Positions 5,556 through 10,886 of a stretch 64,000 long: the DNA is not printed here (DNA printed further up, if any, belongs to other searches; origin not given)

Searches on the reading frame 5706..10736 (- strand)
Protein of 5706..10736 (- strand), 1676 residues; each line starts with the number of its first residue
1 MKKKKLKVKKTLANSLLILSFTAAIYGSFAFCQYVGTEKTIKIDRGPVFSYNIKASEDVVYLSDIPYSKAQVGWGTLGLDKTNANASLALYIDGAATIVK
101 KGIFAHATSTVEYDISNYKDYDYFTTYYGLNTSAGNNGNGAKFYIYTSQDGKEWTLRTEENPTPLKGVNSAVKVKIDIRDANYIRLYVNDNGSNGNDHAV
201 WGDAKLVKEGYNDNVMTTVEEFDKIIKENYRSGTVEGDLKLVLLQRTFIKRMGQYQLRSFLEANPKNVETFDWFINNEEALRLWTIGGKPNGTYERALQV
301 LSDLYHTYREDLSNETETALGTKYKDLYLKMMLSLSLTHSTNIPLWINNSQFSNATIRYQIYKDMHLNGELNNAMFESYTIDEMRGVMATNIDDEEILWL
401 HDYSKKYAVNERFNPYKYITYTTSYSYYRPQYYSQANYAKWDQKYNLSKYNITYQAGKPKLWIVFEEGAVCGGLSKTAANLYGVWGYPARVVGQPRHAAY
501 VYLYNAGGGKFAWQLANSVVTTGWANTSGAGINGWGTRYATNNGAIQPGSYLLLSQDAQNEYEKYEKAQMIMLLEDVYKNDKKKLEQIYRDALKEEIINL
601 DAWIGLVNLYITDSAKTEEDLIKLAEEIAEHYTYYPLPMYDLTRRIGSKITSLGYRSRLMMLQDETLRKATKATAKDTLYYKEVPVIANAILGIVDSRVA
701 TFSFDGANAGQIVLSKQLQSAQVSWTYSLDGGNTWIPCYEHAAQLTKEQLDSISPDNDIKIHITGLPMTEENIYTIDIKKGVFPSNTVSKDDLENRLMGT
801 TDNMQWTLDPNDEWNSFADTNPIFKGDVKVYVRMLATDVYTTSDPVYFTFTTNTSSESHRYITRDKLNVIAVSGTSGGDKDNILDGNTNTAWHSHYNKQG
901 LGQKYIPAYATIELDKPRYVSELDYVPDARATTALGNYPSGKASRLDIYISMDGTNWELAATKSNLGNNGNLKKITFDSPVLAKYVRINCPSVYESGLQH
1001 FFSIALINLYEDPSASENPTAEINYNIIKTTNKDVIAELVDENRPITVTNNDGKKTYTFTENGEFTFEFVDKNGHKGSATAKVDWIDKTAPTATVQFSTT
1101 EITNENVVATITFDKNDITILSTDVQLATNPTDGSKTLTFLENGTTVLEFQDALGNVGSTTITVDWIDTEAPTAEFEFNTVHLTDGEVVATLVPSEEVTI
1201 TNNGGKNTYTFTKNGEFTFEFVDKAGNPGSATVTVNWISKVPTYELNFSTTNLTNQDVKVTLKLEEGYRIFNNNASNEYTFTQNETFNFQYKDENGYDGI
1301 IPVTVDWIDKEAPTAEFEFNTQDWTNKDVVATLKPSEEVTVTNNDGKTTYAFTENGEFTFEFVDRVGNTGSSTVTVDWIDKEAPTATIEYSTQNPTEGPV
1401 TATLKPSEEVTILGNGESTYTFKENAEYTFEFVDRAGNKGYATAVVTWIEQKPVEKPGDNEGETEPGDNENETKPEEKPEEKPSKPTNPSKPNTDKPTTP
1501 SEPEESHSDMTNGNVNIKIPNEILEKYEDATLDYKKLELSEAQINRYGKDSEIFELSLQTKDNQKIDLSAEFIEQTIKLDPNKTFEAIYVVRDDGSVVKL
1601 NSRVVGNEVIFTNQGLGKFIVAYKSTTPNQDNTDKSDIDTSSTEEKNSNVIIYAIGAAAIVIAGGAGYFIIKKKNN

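Call 62: search_protein_families(library=pfam, proteins=[window:5706-10736:-], max_evalue=0.0001)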
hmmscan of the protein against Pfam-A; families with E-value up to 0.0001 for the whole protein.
window:5706-10736:- (1676 aa): 3 families
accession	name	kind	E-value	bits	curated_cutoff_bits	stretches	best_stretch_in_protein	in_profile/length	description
PF08305.17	NPCBM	-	1.9e-25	89.9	23.9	1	59-206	2-136/137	NPCBM/NEW2 domain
PF00754.31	F5_F8_type_C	-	7.5e-24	84.7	28.2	1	874-992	7-114/127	F5/8 type C domain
PF22633.2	F5_F8_type_C_2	-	4.5e-08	34.1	27.8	1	882-988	1-91/91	NedA-like, galactose-binding domain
